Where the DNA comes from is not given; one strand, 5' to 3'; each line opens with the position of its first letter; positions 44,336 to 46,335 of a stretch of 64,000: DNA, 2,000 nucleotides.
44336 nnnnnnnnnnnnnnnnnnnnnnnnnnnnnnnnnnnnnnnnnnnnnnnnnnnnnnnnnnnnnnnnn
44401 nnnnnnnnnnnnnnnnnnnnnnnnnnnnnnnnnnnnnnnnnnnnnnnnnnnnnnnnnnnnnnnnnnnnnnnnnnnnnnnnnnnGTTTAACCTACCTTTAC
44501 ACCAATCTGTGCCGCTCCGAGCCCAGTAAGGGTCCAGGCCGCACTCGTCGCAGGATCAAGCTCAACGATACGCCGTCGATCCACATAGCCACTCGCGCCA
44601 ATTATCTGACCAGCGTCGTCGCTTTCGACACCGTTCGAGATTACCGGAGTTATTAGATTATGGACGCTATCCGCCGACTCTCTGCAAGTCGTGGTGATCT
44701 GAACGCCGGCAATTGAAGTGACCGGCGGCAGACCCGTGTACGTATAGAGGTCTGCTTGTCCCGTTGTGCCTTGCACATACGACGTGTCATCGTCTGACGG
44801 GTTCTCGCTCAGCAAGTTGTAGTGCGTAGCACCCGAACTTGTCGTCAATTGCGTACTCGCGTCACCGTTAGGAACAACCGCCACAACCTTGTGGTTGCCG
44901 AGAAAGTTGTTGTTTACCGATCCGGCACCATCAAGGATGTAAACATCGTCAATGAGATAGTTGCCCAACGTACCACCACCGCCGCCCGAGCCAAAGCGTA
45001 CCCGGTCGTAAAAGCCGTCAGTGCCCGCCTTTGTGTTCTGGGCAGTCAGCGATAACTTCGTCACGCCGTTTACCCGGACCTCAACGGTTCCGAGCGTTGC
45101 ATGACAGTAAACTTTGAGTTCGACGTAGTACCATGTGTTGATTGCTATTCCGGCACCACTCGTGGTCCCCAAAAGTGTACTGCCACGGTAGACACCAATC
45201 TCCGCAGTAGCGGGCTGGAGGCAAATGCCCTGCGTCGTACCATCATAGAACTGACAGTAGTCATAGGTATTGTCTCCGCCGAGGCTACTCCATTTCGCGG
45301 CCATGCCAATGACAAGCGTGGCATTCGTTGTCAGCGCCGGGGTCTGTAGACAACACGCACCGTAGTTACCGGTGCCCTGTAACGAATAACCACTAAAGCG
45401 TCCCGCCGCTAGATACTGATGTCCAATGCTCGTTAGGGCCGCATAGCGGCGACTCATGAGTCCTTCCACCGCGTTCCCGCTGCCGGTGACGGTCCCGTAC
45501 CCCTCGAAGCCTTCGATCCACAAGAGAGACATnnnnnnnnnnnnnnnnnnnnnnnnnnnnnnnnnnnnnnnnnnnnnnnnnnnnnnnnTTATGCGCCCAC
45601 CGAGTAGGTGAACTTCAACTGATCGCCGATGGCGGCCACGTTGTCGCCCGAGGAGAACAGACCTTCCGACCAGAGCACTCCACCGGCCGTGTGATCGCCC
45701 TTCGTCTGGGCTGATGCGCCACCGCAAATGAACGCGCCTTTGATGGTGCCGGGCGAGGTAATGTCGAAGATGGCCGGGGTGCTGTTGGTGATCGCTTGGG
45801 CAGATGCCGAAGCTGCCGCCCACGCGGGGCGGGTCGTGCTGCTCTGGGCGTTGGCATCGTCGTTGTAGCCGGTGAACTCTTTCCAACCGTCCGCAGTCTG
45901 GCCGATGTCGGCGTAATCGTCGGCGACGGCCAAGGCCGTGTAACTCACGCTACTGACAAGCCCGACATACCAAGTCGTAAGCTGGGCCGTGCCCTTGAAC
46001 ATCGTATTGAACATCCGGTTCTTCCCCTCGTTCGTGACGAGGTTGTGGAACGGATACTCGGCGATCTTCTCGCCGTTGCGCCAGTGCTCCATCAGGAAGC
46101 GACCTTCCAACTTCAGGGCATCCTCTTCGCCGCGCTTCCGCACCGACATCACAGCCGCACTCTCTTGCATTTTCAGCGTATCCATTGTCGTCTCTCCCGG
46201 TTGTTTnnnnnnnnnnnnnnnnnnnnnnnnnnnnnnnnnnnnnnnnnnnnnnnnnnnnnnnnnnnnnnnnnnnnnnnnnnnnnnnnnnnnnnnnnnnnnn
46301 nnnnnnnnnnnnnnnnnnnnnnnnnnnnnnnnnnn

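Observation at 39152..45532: Four diverged tandem paralogs of a ~340-aa fibre-like gene bracketing a repeat protein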

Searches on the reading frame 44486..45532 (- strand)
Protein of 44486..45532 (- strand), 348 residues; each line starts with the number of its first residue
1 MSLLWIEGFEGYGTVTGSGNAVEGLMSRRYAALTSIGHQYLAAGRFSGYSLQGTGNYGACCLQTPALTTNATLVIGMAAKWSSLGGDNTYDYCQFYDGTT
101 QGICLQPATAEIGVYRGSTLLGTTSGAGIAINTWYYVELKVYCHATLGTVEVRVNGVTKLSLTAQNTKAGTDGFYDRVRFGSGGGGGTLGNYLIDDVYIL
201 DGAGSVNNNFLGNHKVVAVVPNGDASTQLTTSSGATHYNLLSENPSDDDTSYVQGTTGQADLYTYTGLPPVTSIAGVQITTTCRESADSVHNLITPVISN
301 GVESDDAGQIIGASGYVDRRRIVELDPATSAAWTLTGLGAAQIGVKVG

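Call 10: search_protein_families(library=pfam, proteins=[window:44486-45532:-], max_evalue=0.1)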
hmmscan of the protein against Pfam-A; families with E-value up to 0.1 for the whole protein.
window:44486-45532:- (348 aa): 0 families

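Call 11: search_protein_families(library=phrogs, proteins=[window:44486-45532:-], max_evalue=0.01)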
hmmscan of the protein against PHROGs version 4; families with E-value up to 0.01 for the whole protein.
window:44486-45532:- (348 aa): 2 families
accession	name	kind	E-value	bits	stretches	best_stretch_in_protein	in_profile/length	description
phrog_2448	-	unknown function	9.3e-38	131.3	1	3-347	2-333/335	-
phrog_6368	-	unknown function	0.0039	17.5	0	129-346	119-325/328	-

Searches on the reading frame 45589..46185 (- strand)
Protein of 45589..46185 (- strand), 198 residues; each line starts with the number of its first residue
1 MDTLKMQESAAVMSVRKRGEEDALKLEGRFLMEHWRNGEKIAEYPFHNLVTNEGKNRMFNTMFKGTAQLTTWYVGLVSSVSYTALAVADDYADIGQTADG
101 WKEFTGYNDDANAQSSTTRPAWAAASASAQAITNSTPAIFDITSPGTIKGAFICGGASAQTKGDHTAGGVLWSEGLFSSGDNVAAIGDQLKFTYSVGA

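Call 10: search_protein_families(library=pfam, proteins=[window:45589-46185:-], max_evalue=0.1)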
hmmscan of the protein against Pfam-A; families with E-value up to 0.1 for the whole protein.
window:45589-46185:- (198 aa): 0 families

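Call 11: search_protein_families(library=phrogs, proteins=[window:45589-46185:-], max_evalue=0.01)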
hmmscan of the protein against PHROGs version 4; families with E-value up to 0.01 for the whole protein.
window:45589-46185:- (198 aa): 2 families
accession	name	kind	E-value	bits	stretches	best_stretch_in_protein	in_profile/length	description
phrog_8123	-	unknown function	2.8e-14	54.3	1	25-179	31-172/192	-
phrog_5417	-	unknown function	6.6e-05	23.8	1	31-143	15-96/156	-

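Call 50: search_solved_structures(query=A3, max_evalue=10, show_alignments=1)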
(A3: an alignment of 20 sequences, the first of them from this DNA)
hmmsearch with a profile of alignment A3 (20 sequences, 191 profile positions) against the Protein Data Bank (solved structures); distinct sequences matched with E-value up to 10: 2.
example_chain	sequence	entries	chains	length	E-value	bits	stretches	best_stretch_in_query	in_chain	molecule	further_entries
26la_U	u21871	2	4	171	3.4e-13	52.7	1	34-182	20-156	Structural protein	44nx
4hdj_A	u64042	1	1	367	1.8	11.2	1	110-178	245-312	Outer membrane protein assembly factor BamB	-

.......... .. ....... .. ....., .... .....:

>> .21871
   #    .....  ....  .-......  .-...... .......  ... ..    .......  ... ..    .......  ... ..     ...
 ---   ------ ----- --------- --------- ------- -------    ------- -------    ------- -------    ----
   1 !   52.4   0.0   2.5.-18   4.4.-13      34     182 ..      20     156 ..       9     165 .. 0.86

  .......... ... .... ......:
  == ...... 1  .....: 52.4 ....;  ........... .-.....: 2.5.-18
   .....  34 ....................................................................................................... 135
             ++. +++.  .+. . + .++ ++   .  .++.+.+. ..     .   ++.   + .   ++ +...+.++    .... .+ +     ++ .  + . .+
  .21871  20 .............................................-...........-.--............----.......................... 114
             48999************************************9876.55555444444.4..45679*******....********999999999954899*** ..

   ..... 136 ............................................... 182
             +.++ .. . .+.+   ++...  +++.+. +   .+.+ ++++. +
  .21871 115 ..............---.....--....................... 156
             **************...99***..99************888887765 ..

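Call 51: search_protein_families(library=pfam, alignment_id=A3, max_evalue=1)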
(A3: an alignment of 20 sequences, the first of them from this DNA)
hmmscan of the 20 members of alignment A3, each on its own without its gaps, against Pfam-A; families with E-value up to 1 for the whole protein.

A. member 1, seq(198 aa): 0 families

B. families by the number of members that match (of 20 scanned): 6 families
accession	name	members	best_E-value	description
PF23140.1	Gp80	4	5e-06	Podophage GP4 fiber I protein gp80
PF13313.11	DUF4082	1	0.0078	Domain of unknown function (DUF4082)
PF12111.13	PNPase_C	1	0.046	Polyribonucleotide phosphorylase C terminal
PF11775.14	CobT_C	1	0.1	Cobalamin biosynthesis protein CobT VWA domain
PF20118.4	DUF6508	1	0.2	Family of unknown function (DUF6508)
PF05481.17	Myco_19_kDa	1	0.31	Mycobacterium 19 kDa lipoprotein antigen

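Call 63: search_dna_similar(query=window:45589-46185:-, collection=phages, mode=protein, max_rows=25, max_evalue=0.001)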
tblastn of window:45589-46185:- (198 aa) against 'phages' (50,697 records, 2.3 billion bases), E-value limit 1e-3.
Records with a match: 4; places in all: 4; records where one place covers at least 80% of the query: 2.
Best place of each record, by identity: <60% 4.
By first word of the organism name: Methanosarcina 1; Caudoviricetes 1; Vibrio 1; Acidovorax 1.
By host as written in the record: Methanosarcina sp. 1; - 1; Vibrio splendidus 1; Paracidovorax oryzae 1.
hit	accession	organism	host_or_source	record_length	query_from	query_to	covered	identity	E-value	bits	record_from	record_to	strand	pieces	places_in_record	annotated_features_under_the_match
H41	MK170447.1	Methanosarcina virus MetMV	Methanosarcina sp.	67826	32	196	83%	32.5%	4e-12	70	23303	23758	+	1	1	hypothetical protein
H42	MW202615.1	Caudoviricetes sp.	Manatee Spring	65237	24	196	87%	30.3%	9e-7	54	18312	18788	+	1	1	hypothetical protein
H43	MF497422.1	Vibrio phage vB_VspS_VS-ABTNL-3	Vibrio splendidus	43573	26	107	41%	35.4%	2e-6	53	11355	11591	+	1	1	hypothetical protein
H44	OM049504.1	Acidovorax phage AP1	Paracidovorax oryzae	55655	7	76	35%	32.9%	8e-5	48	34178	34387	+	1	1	hypothetical protein | structural protein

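Call 111: search_protein_families(library=phrogs, alignment_id=A3, max_evalue=0.01)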
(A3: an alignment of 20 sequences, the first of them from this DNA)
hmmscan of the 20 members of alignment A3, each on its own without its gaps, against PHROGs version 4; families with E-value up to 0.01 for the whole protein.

A. member 1, seq(198 aa): 2 families
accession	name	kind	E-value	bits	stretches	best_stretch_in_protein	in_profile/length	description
phrog_8123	-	unknown function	2.8e-14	54.3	1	25-179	31-172/192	-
phrog_5417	-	unknown function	6.6e-05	23.8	1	31-143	15-96/156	-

B. families by the number of members that match (of 20 scanned): 4 families
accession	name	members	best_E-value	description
phrog_8123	-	20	3.4e-23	-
phrog_5417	-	6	5.4e-06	-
phrog_4176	-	1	0.0038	tail fiber protein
phrog_18131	-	1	0.0045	-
